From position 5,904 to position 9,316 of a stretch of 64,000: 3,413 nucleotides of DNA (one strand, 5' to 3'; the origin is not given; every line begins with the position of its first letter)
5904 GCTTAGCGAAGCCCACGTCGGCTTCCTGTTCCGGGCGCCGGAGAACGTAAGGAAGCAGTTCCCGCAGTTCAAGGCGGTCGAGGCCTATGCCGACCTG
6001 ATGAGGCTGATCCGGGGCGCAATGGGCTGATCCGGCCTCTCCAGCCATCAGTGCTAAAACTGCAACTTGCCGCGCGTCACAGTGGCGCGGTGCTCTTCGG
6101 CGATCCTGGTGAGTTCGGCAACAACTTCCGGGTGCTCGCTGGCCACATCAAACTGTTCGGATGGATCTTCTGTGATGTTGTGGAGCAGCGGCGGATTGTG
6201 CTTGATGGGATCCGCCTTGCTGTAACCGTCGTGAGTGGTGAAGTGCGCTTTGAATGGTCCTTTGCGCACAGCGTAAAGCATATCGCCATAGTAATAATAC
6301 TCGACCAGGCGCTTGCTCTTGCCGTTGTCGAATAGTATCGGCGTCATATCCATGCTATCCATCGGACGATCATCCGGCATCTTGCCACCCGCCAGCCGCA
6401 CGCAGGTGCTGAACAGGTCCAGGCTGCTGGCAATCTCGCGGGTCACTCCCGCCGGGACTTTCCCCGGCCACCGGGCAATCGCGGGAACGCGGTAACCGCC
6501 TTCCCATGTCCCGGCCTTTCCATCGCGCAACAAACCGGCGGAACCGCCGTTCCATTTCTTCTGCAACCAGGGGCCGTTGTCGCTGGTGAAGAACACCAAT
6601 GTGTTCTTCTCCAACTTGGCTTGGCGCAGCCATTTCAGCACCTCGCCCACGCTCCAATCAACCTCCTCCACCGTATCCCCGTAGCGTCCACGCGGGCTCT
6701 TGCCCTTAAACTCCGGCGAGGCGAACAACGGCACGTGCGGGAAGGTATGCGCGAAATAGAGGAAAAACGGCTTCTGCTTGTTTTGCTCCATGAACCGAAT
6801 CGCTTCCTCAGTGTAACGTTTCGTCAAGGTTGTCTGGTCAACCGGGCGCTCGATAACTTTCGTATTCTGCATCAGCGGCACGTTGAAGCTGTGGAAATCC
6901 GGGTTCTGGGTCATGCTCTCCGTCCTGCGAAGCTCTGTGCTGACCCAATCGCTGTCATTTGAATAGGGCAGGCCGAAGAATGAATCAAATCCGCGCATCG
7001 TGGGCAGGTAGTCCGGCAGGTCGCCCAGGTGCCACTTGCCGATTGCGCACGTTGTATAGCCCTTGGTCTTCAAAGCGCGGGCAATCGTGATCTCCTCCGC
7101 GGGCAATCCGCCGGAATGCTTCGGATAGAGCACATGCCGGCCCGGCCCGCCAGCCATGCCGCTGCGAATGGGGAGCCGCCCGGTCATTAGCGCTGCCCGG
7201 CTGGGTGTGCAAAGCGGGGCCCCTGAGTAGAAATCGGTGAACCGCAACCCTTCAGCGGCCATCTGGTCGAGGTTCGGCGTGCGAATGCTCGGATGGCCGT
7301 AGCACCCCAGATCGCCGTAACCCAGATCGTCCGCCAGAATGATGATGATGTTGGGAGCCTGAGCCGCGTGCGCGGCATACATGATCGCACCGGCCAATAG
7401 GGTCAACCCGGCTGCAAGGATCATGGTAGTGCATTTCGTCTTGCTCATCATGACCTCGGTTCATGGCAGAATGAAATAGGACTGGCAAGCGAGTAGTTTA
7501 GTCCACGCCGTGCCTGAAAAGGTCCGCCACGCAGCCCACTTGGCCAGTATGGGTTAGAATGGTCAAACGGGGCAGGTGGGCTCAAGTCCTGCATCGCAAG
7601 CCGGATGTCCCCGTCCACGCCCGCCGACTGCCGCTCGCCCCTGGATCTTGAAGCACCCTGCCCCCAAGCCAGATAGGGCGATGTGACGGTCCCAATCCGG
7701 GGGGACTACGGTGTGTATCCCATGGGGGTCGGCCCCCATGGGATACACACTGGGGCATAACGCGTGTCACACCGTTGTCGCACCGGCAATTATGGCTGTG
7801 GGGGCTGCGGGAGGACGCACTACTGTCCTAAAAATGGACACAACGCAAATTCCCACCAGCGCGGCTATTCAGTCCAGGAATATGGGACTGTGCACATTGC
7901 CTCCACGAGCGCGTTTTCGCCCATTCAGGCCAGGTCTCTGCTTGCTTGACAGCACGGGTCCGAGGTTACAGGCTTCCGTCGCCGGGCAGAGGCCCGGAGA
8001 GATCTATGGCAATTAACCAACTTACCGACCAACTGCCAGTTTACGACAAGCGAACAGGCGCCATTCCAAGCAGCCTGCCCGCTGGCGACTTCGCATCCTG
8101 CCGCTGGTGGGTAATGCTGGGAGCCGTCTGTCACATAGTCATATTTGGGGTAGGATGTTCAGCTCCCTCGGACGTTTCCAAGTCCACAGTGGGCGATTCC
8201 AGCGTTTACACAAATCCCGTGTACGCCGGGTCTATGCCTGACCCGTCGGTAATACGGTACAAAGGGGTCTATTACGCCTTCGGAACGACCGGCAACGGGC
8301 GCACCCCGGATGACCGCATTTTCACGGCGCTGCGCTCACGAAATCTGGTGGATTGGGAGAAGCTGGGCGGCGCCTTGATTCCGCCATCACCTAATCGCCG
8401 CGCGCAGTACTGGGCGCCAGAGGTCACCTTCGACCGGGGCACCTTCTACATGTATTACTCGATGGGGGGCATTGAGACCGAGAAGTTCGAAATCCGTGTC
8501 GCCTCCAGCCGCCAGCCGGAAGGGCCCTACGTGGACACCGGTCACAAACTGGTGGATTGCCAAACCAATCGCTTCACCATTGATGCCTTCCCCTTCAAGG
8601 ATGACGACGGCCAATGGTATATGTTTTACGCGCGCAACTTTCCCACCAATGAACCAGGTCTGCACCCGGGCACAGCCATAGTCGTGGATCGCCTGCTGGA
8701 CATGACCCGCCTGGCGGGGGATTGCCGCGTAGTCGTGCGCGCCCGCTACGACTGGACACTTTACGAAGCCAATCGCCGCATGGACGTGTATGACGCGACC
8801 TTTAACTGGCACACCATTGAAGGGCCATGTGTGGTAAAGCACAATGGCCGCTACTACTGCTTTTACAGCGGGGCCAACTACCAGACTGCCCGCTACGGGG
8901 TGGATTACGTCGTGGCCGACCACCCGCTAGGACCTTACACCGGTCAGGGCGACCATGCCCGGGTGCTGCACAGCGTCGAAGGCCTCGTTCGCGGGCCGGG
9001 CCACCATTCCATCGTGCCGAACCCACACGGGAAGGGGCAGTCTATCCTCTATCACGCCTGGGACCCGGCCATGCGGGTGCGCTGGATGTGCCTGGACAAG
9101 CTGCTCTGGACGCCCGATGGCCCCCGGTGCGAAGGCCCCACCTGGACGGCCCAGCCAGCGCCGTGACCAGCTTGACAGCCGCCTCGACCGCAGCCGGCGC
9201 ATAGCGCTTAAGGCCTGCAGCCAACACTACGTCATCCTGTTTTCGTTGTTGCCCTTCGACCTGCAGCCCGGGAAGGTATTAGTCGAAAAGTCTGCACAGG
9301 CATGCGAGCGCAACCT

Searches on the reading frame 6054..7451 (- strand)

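Call 10: search_protein_families(library=pfam, proteins=[window:6054-7451:-])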
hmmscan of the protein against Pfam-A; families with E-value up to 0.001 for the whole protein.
window:6054-7451:- (465 aa): 4 families
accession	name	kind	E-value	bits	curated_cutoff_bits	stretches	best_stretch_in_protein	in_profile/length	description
PF00884.28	Sulfatase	-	3.9e-68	230.4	25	1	33-355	1-300/301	Sulfatase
PF14707.11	Sulfatase_C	-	5.7e-18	66.1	30.9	1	384-464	6-102/127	C-terminal region of aryl-sulfatase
PF01663.27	Phosphodiest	-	3.8e-07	30.5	23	1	57-293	19-220/342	Type I phosphodiesterase / nucleotide pyrophosphatase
PF16347.10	SGSH_C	-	4.4e-05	24.1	29.3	1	316-431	12-136/154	N-sulphoglucosamine sulphohydrolase, C-terminal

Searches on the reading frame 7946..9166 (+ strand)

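Call 10: search_protein_families(library=pfam, proteins=[window:7946-9166:+])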
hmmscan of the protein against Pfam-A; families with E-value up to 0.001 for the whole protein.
window:7946-9166:+ (406 aa): 2 families
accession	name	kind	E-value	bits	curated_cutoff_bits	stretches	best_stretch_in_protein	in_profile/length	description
PF04616.20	Glyco_hydro_43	-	8e-45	153.8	32.2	1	88-392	1-286/288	Glycosyl hydrolases family 43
PF00251.26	Glyco_hydro_32N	-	0.00024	21.2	22.1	0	97-228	9-148/307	Glycosyl hydrolases family 32 N-terminal domain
